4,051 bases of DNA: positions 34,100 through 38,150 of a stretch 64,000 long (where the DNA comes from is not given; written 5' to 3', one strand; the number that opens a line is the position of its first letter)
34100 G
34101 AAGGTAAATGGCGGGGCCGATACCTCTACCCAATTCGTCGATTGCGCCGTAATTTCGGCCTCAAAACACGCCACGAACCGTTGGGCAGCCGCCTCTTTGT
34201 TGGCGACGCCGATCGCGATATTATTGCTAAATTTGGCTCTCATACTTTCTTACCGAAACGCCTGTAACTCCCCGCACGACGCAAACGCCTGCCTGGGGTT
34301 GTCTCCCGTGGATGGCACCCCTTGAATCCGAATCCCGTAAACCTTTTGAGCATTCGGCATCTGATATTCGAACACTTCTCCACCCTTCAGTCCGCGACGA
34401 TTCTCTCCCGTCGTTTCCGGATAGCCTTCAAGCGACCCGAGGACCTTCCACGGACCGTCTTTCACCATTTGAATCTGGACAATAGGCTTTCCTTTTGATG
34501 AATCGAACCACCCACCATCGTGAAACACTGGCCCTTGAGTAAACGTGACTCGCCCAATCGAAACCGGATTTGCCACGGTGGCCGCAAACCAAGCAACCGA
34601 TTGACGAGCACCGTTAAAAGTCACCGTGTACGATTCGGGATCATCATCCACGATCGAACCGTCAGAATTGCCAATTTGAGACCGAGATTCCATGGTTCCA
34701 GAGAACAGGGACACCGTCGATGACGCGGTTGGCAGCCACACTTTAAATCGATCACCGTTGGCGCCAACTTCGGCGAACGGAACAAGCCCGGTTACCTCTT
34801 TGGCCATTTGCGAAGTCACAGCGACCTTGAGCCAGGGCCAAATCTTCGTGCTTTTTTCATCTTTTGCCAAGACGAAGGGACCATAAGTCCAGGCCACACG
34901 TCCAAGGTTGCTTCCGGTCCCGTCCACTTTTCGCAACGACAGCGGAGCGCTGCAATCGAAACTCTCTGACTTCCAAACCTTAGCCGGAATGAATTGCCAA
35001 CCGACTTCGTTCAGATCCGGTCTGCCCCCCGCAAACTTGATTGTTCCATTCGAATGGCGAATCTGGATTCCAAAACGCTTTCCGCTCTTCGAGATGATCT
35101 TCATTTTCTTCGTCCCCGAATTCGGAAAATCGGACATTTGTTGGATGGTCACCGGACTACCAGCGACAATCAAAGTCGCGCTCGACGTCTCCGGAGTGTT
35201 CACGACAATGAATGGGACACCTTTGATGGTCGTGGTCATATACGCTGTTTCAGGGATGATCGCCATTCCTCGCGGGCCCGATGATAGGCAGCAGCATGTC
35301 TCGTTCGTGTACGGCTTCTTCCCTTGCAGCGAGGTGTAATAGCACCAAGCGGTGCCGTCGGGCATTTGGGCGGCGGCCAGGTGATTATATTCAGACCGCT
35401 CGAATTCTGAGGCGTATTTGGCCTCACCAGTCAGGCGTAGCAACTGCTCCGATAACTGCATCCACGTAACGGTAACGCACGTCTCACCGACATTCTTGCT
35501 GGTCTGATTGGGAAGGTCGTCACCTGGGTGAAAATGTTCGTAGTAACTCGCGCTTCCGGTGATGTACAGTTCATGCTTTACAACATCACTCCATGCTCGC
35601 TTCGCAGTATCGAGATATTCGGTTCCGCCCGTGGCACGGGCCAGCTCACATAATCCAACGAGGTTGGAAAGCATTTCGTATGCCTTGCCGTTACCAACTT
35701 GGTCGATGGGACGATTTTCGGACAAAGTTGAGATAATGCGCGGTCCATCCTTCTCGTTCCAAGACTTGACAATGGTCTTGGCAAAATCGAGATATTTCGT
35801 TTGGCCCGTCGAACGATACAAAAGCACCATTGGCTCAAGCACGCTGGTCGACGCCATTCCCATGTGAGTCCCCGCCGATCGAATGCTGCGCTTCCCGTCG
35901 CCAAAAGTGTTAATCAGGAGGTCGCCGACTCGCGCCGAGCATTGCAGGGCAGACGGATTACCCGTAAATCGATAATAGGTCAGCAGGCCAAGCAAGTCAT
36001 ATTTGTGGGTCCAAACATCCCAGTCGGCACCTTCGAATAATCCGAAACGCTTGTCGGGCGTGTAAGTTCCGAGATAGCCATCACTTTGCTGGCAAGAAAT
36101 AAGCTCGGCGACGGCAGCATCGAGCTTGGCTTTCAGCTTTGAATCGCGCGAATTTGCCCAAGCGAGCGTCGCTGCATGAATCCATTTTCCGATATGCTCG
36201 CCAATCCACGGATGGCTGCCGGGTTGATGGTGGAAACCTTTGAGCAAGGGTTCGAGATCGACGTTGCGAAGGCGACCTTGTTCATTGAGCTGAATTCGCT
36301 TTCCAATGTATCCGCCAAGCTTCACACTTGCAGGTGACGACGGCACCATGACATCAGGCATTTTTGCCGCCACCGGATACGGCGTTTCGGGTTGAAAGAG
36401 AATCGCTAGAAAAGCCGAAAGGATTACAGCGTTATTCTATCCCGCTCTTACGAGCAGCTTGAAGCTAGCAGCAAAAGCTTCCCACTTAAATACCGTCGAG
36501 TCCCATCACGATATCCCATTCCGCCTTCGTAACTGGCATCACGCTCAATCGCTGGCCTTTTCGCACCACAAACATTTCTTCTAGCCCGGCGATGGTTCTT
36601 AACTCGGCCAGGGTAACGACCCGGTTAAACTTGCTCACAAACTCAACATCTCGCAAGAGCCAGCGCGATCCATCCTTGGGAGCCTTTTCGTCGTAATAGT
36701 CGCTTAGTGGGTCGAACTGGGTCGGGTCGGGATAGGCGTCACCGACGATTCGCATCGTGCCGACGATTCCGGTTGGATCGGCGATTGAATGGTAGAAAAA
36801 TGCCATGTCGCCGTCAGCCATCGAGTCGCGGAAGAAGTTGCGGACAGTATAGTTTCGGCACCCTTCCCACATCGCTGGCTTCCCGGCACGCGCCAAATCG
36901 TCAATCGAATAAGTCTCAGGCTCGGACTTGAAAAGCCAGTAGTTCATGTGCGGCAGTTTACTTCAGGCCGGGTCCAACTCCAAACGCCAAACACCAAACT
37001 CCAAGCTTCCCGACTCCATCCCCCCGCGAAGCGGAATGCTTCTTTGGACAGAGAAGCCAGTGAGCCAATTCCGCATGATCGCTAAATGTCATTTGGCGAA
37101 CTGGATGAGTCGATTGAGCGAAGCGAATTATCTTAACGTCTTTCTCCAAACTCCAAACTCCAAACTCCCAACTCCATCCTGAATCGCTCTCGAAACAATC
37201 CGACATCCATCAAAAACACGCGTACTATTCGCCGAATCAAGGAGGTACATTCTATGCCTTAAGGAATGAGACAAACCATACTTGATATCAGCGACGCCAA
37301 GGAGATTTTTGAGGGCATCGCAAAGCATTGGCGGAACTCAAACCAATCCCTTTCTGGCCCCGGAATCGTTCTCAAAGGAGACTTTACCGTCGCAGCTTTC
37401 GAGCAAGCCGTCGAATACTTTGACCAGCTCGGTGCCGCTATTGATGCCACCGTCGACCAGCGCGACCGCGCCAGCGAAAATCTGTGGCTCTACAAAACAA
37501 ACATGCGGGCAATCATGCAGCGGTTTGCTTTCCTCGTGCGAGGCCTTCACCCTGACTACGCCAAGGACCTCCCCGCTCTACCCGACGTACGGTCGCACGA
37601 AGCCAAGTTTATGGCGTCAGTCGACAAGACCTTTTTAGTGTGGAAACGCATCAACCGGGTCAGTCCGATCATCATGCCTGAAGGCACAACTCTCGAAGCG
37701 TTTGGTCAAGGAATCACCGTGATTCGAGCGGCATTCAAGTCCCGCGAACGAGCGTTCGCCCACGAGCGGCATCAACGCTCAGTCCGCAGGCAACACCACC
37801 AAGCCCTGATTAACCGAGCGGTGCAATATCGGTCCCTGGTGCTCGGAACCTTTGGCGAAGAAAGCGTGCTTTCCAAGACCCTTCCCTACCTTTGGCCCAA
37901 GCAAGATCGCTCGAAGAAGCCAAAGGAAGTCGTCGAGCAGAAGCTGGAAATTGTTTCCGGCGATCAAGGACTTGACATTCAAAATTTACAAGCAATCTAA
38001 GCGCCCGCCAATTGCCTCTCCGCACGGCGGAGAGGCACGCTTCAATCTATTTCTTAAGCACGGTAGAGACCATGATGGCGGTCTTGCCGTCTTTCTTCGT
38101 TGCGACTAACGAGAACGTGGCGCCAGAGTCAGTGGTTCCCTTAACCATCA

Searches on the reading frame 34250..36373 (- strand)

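Call 50: search_protein_families(library=pfam, proteins=[window:34250-36373:-], max_evalue=0.0001)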
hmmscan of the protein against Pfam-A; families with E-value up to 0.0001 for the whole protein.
window:34250-36373:- (707 aa): 1 family
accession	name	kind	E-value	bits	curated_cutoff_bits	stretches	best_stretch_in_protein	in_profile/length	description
PF07944.18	Beta-AFase-like_GH127_cat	-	5.9e-58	197.1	24.9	1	54-371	53-372/376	Beta-L-arabinofuranosidase, GH127 catalytic domain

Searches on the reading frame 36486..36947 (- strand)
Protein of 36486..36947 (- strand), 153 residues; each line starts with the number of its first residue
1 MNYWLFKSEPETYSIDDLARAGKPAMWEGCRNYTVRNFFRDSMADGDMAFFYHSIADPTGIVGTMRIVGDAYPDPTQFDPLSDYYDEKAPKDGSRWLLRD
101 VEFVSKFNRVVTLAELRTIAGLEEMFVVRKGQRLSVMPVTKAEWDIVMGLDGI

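Call 8: search_protein_families(library=pfam, proteins=[window:36486-36947:-], max_evalue=0.01)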
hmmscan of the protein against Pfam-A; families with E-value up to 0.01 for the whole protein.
window:36486-36947:- (153 aa): 1 family
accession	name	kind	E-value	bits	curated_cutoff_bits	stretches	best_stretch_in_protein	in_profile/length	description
PF01878.24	EVE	-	1.7e-48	164.8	23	1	2-149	1-144/145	EVE domain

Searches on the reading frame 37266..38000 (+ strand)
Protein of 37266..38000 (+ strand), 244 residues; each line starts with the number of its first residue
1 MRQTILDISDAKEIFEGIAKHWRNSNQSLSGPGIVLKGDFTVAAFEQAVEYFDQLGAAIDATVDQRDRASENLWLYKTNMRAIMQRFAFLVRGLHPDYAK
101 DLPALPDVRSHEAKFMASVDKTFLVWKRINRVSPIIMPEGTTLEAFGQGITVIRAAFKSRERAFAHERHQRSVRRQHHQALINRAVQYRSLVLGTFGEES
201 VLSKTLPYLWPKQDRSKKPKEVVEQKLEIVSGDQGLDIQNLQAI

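Call 8: search_protein_families(library=pfam, proteins=[window:37266-38000:+], max_evalue=0.01)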
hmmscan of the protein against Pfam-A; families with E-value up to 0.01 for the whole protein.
window:37266-38000:+ (244 aa): 0 families

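Call 14: find_encoding_contigs(protein=window:37266-38000:+, flank=10000, max_places=10)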
Protein window:37266-38000:+ (244 aa): 2 contigs read that carry it; 1 place shown.
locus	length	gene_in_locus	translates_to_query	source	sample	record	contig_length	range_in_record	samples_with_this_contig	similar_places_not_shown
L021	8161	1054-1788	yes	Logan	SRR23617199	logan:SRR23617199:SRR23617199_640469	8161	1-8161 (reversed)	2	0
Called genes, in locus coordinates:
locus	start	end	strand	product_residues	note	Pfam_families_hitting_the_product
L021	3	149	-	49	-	?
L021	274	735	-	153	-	PF01878:EVE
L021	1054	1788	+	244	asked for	-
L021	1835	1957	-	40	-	-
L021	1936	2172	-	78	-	-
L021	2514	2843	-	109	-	-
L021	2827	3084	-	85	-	PF04255:DUF433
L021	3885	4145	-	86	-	-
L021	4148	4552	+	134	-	-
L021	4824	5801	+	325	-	-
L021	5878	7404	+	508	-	PF02384:N6_Mtase, PF07669:Eco57I, PF12950:TaqI_C (weak)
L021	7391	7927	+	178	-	-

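Call 19: find_homologous_proteins(query=window:37266-37997:+, max_evalue=0.00001)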
Query window:37266-37997:+ (244 aa): 42 proteins with E <= 0.00001 among 559 candidates.
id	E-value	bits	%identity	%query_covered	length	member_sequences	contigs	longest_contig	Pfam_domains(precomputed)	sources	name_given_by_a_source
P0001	4.5e-156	535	99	100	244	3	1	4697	-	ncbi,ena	ncbi:MAG: hypothetical protein WCG75_03200 [Armatimonadota bacterium]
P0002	6.3e-138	476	87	100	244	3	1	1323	-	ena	-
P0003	6.6e-138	476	88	100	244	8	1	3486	-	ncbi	ncbi:MAG: hypothetical protein WCI55_16665 [Armatimonadota bacterium]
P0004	6.4e-137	472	86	100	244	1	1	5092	-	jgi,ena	-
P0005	1.8e-136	471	86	100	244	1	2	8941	-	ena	-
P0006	3.0e-136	470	86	100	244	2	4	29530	-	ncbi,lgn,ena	-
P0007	8.3e-136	469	86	100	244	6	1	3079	-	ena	-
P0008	1.4e-135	468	85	100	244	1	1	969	-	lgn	-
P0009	3.0e-135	467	86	100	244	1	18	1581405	-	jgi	jgi:hypothetical protein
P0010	6.3e-135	466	85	100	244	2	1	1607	-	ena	-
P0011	9.8e-134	462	85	100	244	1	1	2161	-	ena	-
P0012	5.5e-133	460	85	100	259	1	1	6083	-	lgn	-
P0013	9.0e-132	456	83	100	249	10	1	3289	-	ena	-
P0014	2.4e-131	454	83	100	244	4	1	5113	-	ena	-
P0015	5.7e-121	420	76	100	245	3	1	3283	-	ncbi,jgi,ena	jgi:hypothetical protein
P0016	2.0e-114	399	75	98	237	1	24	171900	-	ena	-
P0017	7.9e-112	390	74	98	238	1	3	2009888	-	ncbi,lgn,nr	ncbi:MAG: hypothetical protein JST12_09490 [Armatimonadetes bacterium]|nr:hypothetical protein [Arma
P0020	1.1e-107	377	71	98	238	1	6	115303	-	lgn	-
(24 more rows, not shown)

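Call 20: find_encoding_contigs(protein=P0001, flank=10000, max_places=4)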
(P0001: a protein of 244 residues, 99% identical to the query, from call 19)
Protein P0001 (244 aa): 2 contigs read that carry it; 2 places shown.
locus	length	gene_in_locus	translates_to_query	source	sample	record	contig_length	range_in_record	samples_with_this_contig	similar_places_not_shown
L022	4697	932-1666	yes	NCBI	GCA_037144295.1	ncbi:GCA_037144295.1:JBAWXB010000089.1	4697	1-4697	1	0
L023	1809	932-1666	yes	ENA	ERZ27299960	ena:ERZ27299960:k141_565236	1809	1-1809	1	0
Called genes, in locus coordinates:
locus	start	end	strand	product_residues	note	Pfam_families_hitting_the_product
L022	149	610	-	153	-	PF01878:EVE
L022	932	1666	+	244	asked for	-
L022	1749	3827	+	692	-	PF11028:TMEM260_N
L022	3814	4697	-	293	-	PF00155:Aminotran_1_2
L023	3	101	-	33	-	?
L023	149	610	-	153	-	PF01878:EVE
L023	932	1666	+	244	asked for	-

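Call 21: find_encoding_contigs(protein=P0009, flank=10000, max_places=4)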
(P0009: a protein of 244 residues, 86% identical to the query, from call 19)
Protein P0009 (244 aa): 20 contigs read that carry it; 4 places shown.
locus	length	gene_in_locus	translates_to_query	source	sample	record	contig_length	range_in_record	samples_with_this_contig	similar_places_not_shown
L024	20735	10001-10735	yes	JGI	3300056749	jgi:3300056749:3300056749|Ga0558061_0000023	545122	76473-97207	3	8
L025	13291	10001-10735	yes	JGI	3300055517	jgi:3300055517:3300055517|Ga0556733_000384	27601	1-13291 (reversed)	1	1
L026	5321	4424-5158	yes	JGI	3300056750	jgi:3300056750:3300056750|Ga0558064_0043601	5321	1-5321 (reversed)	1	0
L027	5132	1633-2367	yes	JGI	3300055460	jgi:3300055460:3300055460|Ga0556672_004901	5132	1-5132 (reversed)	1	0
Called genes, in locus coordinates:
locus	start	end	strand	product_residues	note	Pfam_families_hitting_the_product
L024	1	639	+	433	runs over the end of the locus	PF05496:RuvB_N, PF13191:AAA_16 (faint), PF00004:AAA, PF00158:Sigma54_activat (faint), PF07728:AAA_5 (weak), PF16193:AAA_assoc_2, PF12002:MgsA_C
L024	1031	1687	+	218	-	PF01569:PAP2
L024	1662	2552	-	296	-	PF00781:DAGK_cat, PF19279:YegS_C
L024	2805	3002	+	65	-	PF12002:MgsA_C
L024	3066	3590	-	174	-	PF14317:YcxB (weak)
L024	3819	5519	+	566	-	PF05157:MshEN, PF00437:T2SSE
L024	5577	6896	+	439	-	PF00437:T2SSE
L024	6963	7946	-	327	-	PF01261:AP_endonuc_2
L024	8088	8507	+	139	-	PF04480:DUF559, PF18741:MTES_1575 (weak)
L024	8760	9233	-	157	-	PF00578:AhpC-TSA, PF08534:Redoxin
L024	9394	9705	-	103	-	PF04480:DUF559, PF18741:MTES_1575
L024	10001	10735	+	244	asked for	-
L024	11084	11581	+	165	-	-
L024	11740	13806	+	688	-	PF11028:TMEM260_N, PF13231:PMT_2 (weak)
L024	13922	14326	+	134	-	PF01641:SelR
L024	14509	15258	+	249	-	PF00005:ABC_tran, PF13555:AAA_29 (faint), PF13304:AAA_21 (faint)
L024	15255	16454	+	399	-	PF12679:ABC2_membrane_2, PF12698:ABC2_membrane_3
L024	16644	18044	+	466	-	PF00772:DnaB, PF03796:DnaB_C, PF13481:AAA_25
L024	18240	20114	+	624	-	-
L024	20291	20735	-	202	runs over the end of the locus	-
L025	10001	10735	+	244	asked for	-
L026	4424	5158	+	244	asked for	-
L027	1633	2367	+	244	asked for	-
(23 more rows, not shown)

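Call 22: find_encoding_contigs(protein=P0006, flank=10000, max_places=4)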
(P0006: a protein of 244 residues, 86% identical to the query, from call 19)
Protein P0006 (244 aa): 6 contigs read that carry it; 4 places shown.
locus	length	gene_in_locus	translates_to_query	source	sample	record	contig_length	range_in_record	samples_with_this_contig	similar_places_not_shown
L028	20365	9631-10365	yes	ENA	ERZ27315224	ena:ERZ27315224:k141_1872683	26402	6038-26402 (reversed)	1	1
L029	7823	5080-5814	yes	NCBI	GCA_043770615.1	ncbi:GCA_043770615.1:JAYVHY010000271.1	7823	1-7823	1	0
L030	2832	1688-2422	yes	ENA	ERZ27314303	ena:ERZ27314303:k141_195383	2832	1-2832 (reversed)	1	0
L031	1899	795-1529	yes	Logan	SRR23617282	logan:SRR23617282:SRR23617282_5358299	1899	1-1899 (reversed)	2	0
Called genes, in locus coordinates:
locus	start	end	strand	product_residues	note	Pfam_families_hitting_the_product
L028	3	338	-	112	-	?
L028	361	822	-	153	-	-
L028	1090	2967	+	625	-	PF00270:DEAD, PF00271:Helicase_C, PF25399:DeaD_dimer, PF03880:DbpA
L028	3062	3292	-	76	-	PF07073:ROF (weak)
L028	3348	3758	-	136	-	-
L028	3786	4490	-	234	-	PF01987:AIM24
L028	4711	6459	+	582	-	PF05157:MshEN, PF00437:T2SSE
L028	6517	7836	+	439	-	PF00437:T2SSE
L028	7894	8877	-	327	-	PF01261:AP_endonuc_2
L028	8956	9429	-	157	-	PF00578:AhpC-TSA, PF08534:Redoxin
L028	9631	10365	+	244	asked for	-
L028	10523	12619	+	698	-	PF11028:TMEM260_N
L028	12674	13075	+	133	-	PF01641:SelR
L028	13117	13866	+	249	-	PF00005:ABC_tran, PF13555:AAA_29 (weak), PF13304:AAA_21 (faint)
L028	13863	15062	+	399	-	PF12679:ABC2_membrane_2, PF12698:ABC2_membrane_3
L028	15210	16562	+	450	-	PF00772:DnaB, PF03796:DnaB_C, PF13481:AAA_25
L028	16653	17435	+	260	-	-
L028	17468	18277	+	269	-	-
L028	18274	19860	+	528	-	-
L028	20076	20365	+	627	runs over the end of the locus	-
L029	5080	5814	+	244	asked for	-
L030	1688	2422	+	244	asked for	-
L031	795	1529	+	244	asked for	-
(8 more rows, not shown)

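Call 53: search_protein_families(library=padloc, proteins=[window:37266-37997:+], max_evalue=0.01)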
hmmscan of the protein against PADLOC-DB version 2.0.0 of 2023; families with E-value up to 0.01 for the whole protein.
window:37266-37997:+ (244 aa): 0 families

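Call 57: find_encoding_contigs(protein=P0017, flank=9000, max_places=3)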
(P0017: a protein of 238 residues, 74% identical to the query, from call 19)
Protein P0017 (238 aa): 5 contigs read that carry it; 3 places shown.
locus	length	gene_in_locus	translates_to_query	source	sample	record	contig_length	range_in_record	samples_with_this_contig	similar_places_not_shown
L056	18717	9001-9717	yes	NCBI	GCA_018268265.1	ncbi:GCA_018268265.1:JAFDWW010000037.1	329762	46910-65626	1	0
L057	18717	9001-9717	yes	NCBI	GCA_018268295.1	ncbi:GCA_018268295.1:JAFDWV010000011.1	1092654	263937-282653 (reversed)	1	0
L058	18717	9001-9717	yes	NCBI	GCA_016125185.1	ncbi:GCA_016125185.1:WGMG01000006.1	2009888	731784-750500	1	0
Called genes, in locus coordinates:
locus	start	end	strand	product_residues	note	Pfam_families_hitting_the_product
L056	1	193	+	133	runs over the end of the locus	PF01797:Y1_Tnp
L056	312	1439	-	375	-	PF01128:IspD, PF12804:NTP_transf_3, PF02542:YgbB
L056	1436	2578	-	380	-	PF01850:PIN, PF01938:TRAM (weak)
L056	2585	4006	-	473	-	PF11306:DUF3108 (weak), PF04473:DUF553 (faint), PF01841:Transglut_core, PF13471:Transglut_core3 (weak)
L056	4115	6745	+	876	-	PF01751:Toprim, PF01131:Topoisom_bac, PF13368:Toprim_C_rpt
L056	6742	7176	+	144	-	PF00583:Acetyltransf_1, PF13673:Acetyltransf_10, PF13508:Acetyltransf_7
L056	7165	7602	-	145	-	-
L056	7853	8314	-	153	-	PF01878:EVE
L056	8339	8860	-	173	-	PF14300:DMP19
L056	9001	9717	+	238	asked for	-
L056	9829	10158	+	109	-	-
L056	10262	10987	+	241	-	-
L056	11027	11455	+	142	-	-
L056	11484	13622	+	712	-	PF07944:Beta-AFase-like_GH127_cat, PF20736:Glyco_hydro127M (weak)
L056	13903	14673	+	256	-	PF06414:Zeta_toxin (faint)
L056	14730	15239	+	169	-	PF13185:GAF_2 (faint)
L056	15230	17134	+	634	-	PF01134:GIDA, PF07992:Pyr_redox_2 (weak), PF12831:FAD_oxidored (weak), PF21680:GIDA_C_1st, PF13932:SAM_GIDA_C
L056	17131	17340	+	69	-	-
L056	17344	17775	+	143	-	PF19371:DUF5946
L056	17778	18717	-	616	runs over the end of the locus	PF00270:DEAD, PF04851:ResIII (faint), PF00271:Helicase_C, PF25399:DeaD_dimer, PF03880:DbpA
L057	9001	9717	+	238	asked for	-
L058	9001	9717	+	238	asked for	-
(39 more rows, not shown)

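Call 58: find_encoding_contigs(protein=P0016, flank=9000, max_places=3)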
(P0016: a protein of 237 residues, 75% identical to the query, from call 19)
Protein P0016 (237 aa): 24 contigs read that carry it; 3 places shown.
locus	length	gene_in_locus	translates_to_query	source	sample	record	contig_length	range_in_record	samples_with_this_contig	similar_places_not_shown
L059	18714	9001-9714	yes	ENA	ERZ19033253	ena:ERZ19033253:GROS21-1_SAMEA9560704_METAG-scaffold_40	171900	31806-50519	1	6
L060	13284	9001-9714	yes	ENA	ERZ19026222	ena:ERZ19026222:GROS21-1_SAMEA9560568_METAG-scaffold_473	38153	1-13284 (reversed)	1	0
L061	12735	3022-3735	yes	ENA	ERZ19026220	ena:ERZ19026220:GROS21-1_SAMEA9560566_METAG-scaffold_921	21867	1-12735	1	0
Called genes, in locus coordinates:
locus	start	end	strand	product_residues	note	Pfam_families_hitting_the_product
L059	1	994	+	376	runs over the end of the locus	PF01850:PIN, PF01938:TRAM (weak)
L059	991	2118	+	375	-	PF01128:IspD, PF12804:NTP_transf_3, PF02542:YgbB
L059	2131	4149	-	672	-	PF11028:TMEM260_N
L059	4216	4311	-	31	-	-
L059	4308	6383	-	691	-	PF11028:TMEM260_N, PF13231:PMT_2 (weak), PF13431:TPR_17 (faint), PF07719:TPR_2 (faint), PF13181:TPR_8 (faint)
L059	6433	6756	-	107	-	-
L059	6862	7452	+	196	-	-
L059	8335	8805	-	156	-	PF01878:EVE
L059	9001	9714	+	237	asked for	-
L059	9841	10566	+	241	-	PF07589:PEP_exosort_dom (faint)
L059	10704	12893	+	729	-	PF07944:Beta-AFase-like_GH127_cat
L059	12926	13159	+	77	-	-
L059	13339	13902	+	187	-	PF01590:GAF (weak), PF13185:GAF_2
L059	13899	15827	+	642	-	PF01134:GIDA, PF07992:Pyr_redox_2 (faint), PF21680:GIDA_C_1st, PF13932:SAM_GIDA_C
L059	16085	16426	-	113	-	-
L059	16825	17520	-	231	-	PF07813:LTXXQ (faint), PF16231:DUF4890 (weak)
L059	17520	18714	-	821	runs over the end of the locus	PF21305:type_II_gspD_N0, PF03958:Secretin_N, PF00263:Secretin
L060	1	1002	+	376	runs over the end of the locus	PF01850:PIN, PF01938:TRAM (weak)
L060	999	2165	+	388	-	-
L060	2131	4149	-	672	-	PF11028:TMEM260_N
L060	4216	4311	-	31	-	-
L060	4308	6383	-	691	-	PF11028:TMEM260_N, PF13231:PMT_2 (weak), PF13431:TPR_17 (faint), PF07719:TPR_2 (faint), PF13181:TPR_8 (faint)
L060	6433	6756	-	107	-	-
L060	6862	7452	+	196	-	-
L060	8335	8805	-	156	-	PF01878:EVE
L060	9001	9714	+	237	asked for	-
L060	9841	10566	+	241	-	PF07589:PEP_exosort_dom (faint)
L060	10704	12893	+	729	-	PF07944:Beta-AFase-like_GH127_cat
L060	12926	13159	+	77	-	-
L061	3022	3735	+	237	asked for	-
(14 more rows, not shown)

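Call 59: find_encoding_contigs(protein=P0020, flank=9000, max_places=3)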
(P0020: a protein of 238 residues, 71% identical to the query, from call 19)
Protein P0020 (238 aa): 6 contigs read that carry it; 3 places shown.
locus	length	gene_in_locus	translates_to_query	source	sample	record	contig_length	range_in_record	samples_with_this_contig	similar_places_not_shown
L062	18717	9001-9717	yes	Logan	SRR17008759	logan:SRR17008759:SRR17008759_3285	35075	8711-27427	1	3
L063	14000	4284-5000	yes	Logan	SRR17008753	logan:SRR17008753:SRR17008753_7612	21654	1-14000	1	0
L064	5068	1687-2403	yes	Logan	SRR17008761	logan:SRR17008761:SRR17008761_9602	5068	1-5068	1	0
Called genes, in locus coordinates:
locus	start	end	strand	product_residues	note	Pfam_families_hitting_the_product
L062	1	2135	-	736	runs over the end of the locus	PF07944:Beta-AFase-like_GH127_cat, PF20736:Glyco_hydro127M (weak)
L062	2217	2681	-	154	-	-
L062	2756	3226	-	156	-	-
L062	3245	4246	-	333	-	-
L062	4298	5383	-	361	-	PF04055:Radical_SAM, PF19288:CofH_C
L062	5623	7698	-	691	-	PF11028:TMEM260_N, PF13231:PMT_2 (weak), PF07719:TPR_2 (faint), PF13181:TPR_8 (faint), PF13431:TPR_17 (faint)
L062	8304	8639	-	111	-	PF01878:EVE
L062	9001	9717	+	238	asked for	-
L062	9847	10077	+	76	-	-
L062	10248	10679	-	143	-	PF00583:Acetyltransf_1, PF13673:Acetyltransf_10, PF13508:Acetyltransf_7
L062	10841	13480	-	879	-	PF01751:Toprim, PF01131:Topoisom_bac, PF13368:Toprim_C_rpt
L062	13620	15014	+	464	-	PF11306:DUF3108 (weak), PF01841:Transglut_core, PF04473:DUF553 (faint), PF13471:Transglut_core3 (weak)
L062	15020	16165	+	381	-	PF01850:PIN, PF01938:TRAM (weak)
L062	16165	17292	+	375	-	PF01128:IspD, PF12804:NTP_transf_3, PF02542:YgbB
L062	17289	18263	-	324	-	PF01370:Epimerase, PF04321:RmlD_sub_bind (faint), PF13460:NAD_binding_10 (weak), PF16363:GDP_Man_Dehyd (faint)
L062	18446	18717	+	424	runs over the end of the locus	PF11866:DUF3386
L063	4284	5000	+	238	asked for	-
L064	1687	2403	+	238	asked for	-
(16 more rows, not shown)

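Call 74: search_protein_families(library=ncbifam, proteins=[window:37266-37997:+], max_evalue=0.01)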
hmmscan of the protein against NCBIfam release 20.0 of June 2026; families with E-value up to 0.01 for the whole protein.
window:37266-37997:+ (244 aa): 0 families
